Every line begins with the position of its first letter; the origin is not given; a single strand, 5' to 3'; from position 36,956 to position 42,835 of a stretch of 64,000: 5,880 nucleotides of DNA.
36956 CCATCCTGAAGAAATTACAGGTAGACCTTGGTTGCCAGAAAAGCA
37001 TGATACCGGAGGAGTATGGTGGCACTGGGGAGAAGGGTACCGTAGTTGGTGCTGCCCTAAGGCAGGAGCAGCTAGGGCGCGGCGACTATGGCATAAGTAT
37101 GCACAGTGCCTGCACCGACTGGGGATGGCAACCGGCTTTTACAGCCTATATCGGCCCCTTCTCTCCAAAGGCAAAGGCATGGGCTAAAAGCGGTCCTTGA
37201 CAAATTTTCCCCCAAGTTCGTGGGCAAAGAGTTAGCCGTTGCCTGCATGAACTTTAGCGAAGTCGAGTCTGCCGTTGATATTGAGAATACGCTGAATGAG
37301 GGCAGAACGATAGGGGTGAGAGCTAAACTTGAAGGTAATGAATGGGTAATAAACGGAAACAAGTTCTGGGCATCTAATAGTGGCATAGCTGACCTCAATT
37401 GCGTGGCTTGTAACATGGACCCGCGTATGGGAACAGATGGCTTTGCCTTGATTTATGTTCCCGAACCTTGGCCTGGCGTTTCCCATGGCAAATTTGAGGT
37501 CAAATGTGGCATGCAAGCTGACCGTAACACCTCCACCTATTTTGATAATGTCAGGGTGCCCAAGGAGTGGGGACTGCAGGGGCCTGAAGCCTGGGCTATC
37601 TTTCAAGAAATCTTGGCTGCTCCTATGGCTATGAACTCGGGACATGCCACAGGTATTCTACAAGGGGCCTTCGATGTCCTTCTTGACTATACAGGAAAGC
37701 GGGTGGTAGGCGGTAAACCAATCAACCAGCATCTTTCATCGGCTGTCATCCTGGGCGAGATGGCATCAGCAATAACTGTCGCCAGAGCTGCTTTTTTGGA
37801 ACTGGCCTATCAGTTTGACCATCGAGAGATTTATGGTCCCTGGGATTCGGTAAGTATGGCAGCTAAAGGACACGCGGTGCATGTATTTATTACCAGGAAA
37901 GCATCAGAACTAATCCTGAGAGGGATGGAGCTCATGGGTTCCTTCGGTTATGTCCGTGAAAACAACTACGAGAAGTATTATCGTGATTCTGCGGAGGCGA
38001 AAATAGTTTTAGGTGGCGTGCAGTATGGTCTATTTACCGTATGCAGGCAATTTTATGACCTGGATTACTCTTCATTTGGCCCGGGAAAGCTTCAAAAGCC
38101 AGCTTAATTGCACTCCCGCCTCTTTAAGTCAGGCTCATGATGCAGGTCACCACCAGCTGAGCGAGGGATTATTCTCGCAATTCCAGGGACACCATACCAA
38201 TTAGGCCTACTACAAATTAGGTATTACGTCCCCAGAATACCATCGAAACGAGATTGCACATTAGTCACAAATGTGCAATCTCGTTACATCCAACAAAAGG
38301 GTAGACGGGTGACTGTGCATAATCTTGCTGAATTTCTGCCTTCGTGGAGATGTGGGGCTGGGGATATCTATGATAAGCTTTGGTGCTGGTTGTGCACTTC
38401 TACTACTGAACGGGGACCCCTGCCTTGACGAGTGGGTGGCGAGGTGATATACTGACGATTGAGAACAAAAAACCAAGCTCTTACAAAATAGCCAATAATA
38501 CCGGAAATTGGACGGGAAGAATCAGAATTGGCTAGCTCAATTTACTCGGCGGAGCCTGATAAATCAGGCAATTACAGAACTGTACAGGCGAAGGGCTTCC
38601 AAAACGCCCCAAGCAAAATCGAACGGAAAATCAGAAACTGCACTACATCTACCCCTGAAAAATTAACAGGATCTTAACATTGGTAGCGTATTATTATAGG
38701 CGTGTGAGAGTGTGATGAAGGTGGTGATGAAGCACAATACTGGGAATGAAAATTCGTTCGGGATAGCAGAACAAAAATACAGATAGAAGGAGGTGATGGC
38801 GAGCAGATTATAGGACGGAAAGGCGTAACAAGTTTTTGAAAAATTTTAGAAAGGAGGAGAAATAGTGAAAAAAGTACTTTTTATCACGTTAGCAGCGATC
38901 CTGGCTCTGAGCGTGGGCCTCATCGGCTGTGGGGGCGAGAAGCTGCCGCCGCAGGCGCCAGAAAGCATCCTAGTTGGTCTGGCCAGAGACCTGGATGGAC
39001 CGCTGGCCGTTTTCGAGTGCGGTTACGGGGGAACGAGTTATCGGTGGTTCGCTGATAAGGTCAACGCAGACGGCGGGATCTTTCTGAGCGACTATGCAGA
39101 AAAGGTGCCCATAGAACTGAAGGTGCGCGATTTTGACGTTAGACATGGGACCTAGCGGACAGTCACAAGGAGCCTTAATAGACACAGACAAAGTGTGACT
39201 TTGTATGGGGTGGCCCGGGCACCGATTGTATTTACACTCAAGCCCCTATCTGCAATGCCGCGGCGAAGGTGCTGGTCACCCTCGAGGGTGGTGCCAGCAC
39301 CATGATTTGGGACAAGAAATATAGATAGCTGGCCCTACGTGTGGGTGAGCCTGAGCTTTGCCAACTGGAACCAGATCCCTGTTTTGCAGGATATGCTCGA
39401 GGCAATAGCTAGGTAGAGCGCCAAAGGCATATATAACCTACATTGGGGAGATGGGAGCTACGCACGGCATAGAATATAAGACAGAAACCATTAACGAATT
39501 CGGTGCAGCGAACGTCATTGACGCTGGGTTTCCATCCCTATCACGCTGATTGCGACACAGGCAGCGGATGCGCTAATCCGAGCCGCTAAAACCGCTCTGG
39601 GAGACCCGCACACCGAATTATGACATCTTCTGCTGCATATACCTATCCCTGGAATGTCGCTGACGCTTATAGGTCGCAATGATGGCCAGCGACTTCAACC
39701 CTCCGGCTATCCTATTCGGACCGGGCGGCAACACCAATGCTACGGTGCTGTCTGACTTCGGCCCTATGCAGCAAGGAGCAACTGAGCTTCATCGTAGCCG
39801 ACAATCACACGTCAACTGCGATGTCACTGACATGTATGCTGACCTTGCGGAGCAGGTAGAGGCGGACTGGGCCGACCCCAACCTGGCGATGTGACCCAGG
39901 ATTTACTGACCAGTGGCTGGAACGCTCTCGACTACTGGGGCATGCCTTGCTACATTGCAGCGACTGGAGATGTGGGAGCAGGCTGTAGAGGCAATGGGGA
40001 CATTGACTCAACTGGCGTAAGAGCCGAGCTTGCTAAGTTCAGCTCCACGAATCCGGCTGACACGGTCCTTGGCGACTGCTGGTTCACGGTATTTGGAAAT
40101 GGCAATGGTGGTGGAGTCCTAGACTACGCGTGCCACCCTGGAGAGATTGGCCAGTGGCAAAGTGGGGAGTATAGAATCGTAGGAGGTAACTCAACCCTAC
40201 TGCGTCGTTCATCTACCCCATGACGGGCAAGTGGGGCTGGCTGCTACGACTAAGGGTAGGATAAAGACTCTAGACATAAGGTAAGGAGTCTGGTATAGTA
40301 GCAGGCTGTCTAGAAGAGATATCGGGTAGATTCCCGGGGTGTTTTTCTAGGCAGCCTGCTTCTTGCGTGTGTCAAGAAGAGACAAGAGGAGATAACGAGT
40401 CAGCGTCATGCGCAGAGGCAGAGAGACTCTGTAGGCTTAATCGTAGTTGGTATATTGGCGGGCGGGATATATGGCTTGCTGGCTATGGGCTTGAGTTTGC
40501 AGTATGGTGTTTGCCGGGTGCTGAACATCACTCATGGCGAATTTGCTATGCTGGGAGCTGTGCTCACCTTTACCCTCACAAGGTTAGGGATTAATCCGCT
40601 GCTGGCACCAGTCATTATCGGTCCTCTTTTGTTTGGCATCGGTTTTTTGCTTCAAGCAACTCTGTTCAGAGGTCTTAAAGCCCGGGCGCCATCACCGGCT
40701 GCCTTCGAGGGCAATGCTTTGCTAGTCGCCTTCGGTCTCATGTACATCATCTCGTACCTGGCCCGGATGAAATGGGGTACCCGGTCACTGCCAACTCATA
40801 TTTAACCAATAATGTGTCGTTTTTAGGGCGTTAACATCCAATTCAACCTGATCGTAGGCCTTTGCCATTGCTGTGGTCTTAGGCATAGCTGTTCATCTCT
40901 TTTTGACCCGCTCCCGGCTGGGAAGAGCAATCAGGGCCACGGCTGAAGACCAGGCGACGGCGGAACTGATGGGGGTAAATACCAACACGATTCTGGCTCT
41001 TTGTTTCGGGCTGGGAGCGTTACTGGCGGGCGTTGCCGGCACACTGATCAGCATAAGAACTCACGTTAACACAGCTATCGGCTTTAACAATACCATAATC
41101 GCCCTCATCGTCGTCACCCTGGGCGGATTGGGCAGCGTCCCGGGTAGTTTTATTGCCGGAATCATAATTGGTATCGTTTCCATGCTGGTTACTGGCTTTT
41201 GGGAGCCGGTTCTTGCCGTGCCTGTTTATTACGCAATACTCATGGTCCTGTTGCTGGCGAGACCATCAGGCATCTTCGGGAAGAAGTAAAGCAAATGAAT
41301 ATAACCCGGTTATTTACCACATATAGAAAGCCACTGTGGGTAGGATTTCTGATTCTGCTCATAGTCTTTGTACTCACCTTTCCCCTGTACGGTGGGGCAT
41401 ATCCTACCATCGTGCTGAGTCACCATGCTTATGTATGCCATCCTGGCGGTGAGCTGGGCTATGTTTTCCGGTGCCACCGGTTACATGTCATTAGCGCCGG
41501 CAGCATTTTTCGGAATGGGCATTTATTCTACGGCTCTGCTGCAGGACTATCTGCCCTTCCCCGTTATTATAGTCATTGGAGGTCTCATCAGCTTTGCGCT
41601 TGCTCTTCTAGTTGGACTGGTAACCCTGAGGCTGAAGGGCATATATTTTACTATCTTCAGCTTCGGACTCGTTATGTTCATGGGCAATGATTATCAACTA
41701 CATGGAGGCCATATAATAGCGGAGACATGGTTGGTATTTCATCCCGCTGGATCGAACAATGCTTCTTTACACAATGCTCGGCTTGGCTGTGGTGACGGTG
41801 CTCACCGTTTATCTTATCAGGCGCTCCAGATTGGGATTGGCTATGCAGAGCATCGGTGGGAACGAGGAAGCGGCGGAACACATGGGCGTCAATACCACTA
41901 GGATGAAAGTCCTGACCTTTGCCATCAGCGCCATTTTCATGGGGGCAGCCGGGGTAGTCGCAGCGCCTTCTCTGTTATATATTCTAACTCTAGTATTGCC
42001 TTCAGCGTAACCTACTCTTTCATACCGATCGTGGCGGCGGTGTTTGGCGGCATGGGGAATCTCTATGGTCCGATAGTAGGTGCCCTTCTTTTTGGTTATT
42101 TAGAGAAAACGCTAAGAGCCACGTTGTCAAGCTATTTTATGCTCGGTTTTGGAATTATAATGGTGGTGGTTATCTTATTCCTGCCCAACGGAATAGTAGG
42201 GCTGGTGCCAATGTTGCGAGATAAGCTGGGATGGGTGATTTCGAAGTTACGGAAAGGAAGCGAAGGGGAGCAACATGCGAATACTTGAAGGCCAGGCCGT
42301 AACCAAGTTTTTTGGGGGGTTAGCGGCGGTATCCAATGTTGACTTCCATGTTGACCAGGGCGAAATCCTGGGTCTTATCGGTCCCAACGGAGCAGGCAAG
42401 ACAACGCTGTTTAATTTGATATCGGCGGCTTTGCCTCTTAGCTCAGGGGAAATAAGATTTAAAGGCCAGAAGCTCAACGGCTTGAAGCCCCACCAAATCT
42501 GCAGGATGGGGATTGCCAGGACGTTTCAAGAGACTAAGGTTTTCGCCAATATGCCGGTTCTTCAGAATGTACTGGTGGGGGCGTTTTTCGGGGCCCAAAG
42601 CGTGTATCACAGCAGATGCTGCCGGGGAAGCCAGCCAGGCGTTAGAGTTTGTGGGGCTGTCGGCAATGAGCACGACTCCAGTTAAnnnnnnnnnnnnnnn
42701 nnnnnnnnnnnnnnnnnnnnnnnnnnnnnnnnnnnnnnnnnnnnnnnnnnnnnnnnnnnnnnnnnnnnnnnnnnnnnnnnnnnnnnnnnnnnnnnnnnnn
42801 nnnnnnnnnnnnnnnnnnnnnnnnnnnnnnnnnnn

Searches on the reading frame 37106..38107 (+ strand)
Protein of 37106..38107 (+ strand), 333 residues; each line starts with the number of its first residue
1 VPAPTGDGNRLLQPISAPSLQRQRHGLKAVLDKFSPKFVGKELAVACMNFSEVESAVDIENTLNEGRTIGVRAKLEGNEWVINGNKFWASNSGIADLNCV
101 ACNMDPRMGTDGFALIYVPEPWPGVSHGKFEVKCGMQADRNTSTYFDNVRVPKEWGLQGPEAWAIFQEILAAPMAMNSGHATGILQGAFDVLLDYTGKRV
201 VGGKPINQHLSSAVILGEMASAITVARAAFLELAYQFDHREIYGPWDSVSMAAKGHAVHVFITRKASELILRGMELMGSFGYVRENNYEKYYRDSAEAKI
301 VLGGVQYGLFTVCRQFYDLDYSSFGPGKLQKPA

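Call 36: search_protein_families(library=pfam, proteins=[window:37106-38107:+], max_evalue=0.00001)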
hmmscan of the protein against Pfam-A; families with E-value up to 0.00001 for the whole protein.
window:37106-38107:+ (333 aa): 3 families
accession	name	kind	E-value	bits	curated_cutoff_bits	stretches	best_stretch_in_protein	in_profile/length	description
PF02770.24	Acyl-CoA_dh_M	-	1.9e-12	47.6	33.3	1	73-149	21-97/97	Acyl-CoA dehydrogenase, middle domain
PF00441.29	Acyl-CoA_dh_1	-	2.1e-12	47.9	22.4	1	164-303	5-136/150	Acyl-CoA dehydrogenase, C-terminal domain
PF08028.16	Acyl-CoA_dh_2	-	6.8e-08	33.3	22.7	1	178-294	4-122/134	Acyl-CoA dehydrogenase, C-terminal domain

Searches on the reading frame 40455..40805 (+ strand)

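Call 82: search_protein_families(library=pfam, proteins=[window:40455-40805:+], max_evalue=0.001)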
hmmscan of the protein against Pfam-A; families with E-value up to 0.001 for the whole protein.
window:40455-40805:+ (116 aa): 1 family
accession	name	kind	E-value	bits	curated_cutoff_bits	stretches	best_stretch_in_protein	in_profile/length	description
PF02653.21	BPD_transp_2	-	2.2e-08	34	26.8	1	3-107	9-103/269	Branched-chain amino acid transport system / permease component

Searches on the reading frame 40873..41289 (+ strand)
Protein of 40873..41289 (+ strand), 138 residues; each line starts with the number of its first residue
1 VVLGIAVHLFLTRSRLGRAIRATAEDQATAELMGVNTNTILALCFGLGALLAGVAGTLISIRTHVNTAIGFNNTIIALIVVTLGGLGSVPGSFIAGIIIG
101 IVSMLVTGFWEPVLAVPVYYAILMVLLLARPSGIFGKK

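Call 82: search_protein_families(library=pfam, proteins=[window:40873-41289:+], max_evalue=0.001)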
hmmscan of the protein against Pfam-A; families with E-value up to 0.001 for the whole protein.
window:40873-41289:+ (138 aa): 1 family
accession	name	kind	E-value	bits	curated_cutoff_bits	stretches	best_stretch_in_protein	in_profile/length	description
PF02653.21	BPD_transp_2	-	4.9e-24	85.4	26.8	1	3-126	141-268/269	Branched-chain amino acid transport system / permease component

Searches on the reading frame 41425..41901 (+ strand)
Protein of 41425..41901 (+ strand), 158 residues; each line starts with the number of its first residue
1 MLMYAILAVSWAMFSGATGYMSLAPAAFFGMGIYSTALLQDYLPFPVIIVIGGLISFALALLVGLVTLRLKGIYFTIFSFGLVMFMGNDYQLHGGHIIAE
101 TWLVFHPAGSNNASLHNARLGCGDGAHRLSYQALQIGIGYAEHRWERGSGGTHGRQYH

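Call 82: search_protein_families(library=pfam, proteins=[window:41425-41901:+], max_evalue=0.001)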
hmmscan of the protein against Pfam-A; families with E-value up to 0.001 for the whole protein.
window:41425-41901:+ (158 aa): 1 family
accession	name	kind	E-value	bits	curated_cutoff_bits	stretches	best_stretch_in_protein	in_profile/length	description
PF02653.21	BPD_transp_2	-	8.8e-09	35.3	26.8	1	3-93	11-103/269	Branched-chain amino acid transport system / permease component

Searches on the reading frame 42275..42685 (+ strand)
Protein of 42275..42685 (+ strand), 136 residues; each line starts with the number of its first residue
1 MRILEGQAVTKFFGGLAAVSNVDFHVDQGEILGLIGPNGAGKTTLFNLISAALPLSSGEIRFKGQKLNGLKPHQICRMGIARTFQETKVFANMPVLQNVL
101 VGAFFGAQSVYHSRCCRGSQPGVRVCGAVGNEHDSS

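Call 82: search_protein_families(library=pfam, proteins=[window:42275-42685:+], max_evalue=0.001)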
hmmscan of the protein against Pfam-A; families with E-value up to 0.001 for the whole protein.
window:42275-42685:+ (136 aa): 3 families
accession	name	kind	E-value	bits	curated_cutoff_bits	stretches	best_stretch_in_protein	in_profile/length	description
PF00005.33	ABC_tran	-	1.2e-17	65.3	25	1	20-107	2-80/137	ABC transporter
PF13476.12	AAA_23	-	4.1e-05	24.7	27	1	22-53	15-43/201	AAA domain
PF13304.12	AAA_21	-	0.00079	20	27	1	32-50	2-20/304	AAA domain, putative AbiEii toxin, Type IV TA system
